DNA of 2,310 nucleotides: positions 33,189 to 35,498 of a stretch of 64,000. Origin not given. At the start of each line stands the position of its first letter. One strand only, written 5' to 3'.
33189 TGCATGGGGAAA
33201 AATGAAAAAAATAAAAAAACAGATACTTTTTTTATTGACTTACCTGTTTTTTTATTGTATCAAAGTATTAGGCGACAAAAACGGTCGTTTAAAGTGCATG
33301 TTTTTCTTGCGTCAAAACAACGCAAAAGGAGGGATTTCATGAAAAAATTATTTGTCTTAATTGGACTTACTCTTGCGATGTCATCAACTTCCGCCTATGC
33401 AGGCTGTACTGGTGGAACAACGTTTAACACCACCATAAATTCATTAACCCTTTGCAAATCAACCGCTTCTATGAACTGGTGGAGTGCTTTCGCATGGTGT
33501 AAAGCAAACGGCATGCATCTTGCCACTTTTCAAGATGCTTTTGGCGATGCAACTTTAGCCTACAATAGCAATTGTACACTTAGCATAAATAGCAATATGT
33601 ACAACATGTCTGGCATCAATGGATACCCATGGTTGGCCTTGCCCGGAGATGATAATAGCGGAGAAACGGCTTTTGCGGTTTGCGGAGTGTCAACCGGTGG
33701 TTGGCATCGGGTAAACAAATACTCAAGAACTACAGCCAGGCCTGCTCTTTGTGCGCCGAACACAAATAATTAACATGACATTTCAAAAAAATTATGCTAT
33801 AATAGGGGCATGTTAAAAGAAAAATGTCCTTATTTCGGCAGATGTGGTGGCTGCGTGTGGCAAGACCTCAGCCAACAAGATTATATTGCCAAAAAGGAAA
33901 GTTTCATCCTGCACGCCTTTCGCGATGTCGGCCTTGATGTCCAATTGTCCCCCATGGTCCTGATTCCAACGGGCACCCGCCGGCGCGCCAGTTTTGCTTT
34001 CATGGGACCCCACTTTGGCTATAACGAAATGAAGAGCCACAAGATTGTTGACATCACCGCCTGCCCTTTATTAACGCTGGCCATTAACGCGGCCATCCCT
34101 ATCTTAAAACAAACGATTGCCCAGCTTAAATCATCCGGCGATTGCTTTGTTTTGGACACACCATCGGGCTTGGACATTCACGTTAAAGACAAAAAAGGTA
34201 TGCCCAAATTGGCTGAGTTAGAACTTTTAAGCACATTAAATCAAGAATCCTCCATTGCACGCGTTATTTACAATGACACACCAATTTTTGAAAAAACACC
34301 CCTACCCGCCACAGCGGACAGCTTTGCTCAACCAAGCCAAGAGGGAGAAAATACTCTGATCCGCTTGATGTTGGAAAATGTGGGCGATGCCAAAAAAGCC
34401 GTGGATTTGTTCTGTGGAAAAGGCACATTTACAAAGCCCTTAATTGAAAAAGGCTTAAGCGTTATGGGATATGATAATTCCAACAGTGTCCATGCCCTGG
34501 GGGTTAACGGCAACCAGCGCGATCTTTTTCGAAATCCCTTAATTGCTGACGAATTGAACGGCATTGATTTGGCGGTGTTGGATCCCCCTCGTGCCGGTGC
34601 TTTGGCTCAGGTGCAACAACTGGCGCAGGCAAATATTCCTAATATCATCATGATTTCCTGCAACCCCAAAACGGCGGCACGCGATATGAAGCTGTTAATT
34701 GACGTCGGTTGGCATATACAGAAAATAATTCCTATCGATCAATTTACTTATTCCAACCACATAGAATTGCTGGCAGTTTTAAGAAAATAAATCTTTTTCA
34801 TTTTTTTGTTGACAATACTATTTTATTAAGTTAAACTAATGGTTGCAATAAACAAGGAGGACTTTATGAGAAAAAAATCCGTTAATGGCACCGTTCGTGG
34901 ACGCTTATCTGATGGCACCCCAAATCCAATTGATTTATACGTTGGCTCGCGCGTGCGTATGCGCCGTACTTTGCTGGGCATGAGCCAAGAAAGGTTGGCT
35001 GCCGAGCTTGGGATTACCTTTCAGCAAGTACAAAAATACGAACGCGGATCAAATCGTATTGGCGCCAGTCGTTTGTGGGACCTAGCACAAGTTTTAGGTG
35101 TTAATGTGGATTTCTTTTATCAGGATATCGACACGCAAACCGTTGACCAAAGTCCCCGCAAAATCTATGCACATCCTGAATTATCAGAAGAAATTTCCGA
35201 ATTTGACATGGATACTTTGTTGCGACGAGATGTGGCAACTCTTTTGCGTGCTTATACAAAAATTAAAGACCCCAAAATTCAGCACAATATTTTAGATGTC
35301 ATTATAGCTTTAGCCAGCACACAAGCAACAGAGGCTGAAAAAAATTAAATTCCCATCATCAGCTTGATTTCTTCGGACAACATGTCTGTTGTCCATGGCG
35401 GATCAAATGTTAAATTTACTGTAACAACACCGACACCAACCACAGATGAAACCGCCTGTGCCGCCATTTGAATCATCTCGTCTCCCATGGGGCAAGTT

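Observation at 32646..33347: Duplicated promoter-leader module with an 18-bp perfect palindrome upstream of all three lectin-like genes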

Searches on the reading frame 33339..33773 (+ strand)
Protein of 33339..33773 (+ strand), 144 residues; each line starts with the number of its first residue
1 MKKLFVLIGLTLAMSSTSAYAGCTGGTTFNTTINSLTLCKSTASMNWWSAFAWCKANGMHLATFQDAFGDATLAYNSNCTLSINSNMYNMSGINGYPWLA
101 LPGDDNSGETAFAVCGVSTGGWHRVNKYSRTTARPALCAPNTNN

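Call 10: search_protein_families(library=pfam, proteins=[window:33339-33773:+], max_evalue=0.01)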
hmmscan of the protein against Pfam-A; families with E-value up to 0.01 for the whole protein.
window:33339-33773:+ (144 aa): 0 families

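Call 14: find_encoding_contigs(protein=window:33339-33773:+, flank=3000, max_places=10)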
Protein window:33339-33773:+ (144 aa): 2 contigs read that carry it; 2 places shown.
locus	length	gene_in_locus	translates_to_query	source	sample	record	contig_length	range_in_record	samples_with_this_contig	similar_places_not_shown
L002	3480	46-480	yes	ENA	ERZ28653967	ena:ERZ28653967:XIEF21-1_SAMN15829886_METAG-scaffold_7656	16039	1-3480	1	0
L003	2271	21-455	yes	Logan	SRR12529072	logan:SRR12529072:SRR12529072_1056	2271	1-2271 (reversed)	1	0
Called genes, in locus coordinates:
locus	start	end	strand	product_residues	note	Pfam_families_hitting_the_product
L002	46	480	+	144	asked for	-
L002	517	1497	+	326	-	PF05958:tRNA_U5-meth_tr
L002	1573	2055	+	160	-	PF01381:HTH_3, PF13560:HTH_31 (weak)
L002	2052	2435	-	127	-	PF01883:FeS_assembly_P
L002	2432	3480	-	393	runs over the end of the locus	PF00155:Aminotran_1_2, PF00266:Aminotran_5, PF01212:Beta_elim_lyase (weak), PF01041:DegT_DnrJ_EryC1 (weak)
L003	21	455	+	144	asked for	-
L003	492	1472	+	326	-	PF05958:tRNA_U5-meth_tr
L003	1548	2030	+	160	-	PF01381:HTH_3, PF13560:HTH_31 (weak)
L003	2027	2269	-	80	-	?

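Call 82: predict_structure(alignment_id=A2)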
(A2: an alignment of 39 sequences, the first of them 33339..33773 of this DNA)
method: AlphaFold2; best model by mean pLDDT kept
length: 144 residues; sequences in the alignment: 39
mean_pLDDT: 78.3   pTM: 0.73
mean pLDDT of the five models: 78.3, 77.0, 76.4, 75.7, 74.3
residues with pLDDT >= 90: 51; 70-90: 45; 50-70: 46; < 50: 2
segments of 3 or more residues with pLDDT < 50: none
pLDDT, mean of each block of 10 residues (from residue 1): 56 57 88 83 95 95 84 64 63 77 81 80 84 94 64
secondary structure, 60 per line:
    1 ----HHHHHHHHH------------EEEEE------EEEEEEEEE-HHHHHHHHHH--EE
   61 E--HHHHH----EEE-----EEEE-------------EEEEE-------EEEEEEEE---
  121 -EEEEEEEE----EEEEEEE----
elements in order: H5-13 E26-30 E37-45 H47-56 E59-61 H64-68 E73-75 E81-84 E98-102 E110-117 E122-129 E134-140

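Call 86: fold_search(model_id=the predicted structure, library=pdb)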
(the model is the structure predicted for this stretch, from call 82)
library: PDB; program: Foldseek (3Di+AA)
matches with E <= 10: 635; with E <= 0.001: 0
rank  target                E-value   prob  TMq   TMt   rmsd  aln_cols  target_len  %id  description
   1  3wbp_A                8.2e-03  0.96  0.36  0.40  12.6       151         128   15  Crystal structure of carbohydrate recognition domain of Blood Dendritic Cell Antigen-2 (BDCA2) lectin (crystal form-1) (released 2013-12-25)
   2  8rov_A                9.7e-03  0.98  0.38  0.38  11.3       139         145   15  Human dectin-2 with dimerization domain (released 2024-10-16)
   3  5b1r                  1.1e-02  1.00  0.45  0.54   6.6       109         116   10  Crystal structure of mouse CD72a CTLD (released 2016-10-19)
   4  4zrw_A                1.4e-02  0.96  0.37  0.36  10.8       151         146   12  Structure of cow mincle complexed with trehalose (released 2016-05-25)
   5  7wz8_A                1.6e-02  0.93  0.38  0.31  13.0       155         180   14  Structure of human langerin complex in Birbeck granules (released 2022-06-22)
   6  3p7h_C                1.9e-02  0.96  0.38  0.42   9.6       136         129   15  Structure of the human Langerin carbohydrate recognition domain in complex with maltose (released 2010-11-03)
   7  3kqg_C                2.0e-02  0.94  0.39  0.36  13.4       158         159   14  Trimeric Structure of Langerin (released 2010-02-23)
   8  4zes_A                2.3e-02  0.93  0.36  0.35  10.2       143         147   14  Blood dendritic cell antigen 2 (BDCA-2) complexed with methyl-mannoside (released 2015-05-27)
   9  3wbp_B                2.4e-02  0.87  0.35  0.39  12.7       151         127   16  Crystal structure of carbohydrate recognition domain of Blood Dendritic Cell Antigen-2 (BDCA2) lectin (crystal form-1) (released 2013-12-25)
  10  5g6u_D                2.5e-02  0.96  0.38  0.43  10.0       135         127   16  Crystal structure of langerin carbohydrate recognition domain with GlcNS6S (released 2018-02-21)
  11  3kqg_A                2.5e-02  0.91  0.39  0.34  13.4       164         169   13  Trimeric Structure of Langerin (released 2010-02-23)
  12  6puv                  2.7e-02  0.91  0.35  0.41  11.1       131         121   16  Crystal Structure of the Carbohydrate Recognition Domain of the Human Macrophage Galactose C-Type Lectin (released 2020-07-22)
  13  5k8y_A                2.7e-02  0.91  0.37  0.39  10.3       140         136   14  Structure of the Mus musclus Langerin carbohydrate recognition domain (released 2016-12-07)
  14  3wbr_G                2.8e-02  0.92  0.39  0.43  16.4       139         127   15  Crystal structure of carbohydrate recognition domain of Blood Dendritic Cell Antigen-2 (BDCA2) lectin (crystal form-3) (released 2013-12-25)
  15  6ghv_C                2.8e-02  0.72  0.30  0.33  11.9       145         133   19  Structure of a DC-SIGN CRD in complex with high affinity glycomimetic. (released 2019-09-11)
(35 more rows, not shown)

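Call 100: search_protein_families(library=ncbifam, proteins=[window:33339-33773:+], max_evalue=0.001)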
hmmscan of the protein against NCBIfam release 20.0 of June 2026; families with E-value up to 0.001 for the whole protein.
window:33339-33773:+ (144 aa): 0 families

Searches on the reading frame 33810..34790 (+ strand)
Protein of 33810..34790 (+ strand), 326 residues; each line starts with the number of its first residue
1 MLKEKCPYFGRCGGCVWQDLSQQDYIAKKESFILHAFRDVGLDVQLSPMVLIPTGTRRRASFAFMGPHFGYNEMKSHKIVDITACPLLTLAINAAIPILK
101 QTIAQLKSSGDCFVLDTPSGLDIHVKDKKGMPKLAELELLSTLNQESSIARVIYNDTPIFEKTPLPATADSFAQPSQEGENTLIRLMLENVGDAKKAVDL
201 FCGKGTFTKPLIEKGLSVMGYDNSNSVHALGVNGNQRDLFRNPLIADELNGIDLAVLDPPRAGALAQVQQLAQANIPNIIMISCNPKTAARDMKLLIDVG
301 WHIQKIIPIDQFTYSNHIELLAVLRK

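Call 10: search_protein_families(library=pfam, proteins=[window:33810-34790:+], max_evalue=0.01)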
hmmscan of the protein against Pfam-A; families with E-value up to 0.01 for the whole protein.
window:33810-34790:+ (326 aa): 1 family
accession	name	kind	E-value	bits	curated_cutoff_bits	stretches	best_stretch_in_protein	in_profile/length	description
PF05958.17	tRNA_U5-meth_tr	-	1.5e-14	54.2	23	1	255-324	287-354/357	tRNA (Uracil-5-)-methyltransferase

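Call 90: find_encoding_contigs(protein=window:33810-34790:+, flank=3000, max_places=10)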
Protein window:33810-34790:+ (326 aa): 3 contigs read that carry it; 1 place shown.
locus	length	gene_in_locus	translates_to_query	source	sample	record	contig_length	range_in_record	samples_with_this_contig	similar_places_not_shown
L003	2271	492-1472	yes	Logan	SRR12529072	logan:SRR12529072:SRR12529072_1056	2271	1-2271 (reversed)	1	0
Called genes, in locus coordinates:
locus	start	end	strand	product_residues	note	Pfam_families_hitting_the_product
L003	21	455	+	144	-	-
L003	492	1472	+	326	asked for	PF05958:tRNA_U5-meth_tr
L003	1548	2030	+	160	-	PF01381:HTH_3, PF13560:HTH_31 (weak)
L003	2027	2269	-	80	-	?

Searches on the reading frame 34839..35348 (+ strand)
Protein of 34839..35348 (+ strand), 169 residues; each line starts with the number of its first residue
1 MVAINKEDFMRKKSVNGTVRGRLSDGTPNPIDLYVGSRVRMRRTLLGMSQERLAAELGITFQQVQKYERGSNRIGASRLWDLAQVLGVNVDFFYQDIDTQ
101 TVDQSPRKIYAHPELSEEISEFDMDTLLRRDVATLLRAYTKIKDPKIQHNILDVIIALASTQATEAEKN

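Call 10: search_protein_families(library=pfam, proteins=[window:34839-35348:+], max_evalue=0.01)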
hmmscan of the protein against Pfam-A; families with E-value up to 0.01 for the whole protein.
window:34839-35348:+ (169 aa): 5 families
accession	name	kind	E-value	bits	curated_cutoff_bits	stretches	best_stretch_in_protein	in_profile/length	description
PF01381.28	HTH_3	-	6.4e-15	55.4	23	1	40-93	2-55/55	Helix-turn-helix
PF13560.12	HTH_31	-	3.6e-07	30.8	27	1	36-89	3-57/64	Helix-turn-helix domain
PF13443.12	HTH_26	-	0.00078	20.1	22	1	47-90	10-54/63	Cro/C1-type HTH DNA-binding domain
PF12844.13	HTH_19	-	0.0011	19.2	30.2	1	36-90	1-55/64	Helix-turn-helix domain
PF15943.11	YdaS_toxin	-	0.0035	17.6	30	1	49-83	10-44/65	Bacterial toxin YdaS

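Call 100: search_protein_families(library=ncbifam, proteins=[window:34839-35348:+], max_evalue=0.001)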
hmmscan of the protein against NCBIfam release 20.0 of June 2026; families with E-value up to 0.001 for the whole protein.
window:34839-35348:+ (169 aa): 9 families
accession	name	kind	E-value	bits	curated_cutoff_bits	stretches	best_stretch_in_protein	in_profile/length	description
NF047948.1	male_kill_WMK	equivalog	1.1e-11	44.7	300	1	31-121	159-247/300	WO male-killing family protein Wmk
NF041951.1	phage_RstR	subfamily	1.6e-09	38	80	1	37-106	5-74/108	RstR family transcriptional repressor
NF052239.1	antitox_spr1629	equivalog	2e-08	33.7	335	1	34-100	2-69/377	spr1629 family repressor/antitoxin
NF038139.1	Reg_Aceta_RamB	equivalog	1.3e-07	30.7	700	1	34-117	2-84/465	acetate metabolism transcriptional regulator RamB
TIGR03070.1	couple_hipB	subfamily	6.3e-07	29.2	71.65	1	36-88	4-56/58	type II toxin-antitoxin system Y4mF family antitoxin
NF006015.0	PRK08154.1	subfamily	1.1e-06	28.1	204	1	28-104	24-100/314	anaerobic benzoate catabolism transcriptional regulator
NF007257.0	PRK09706.1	subfamily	2.3e-06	27.4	101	1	34-98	5-70/135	transcriptional repressor DicA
TIGR03830.1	CxxCG_CxxCG_HTH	subfamily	0.00013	21.7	61.8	1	34-73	65-104/127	type II TA system antitoxin MqsA family protein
TIGR02612.1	mob_myst_A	hypoth_equivalog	0.00096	19.1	122.6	0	39-100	30-91/150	mobile mystery protein A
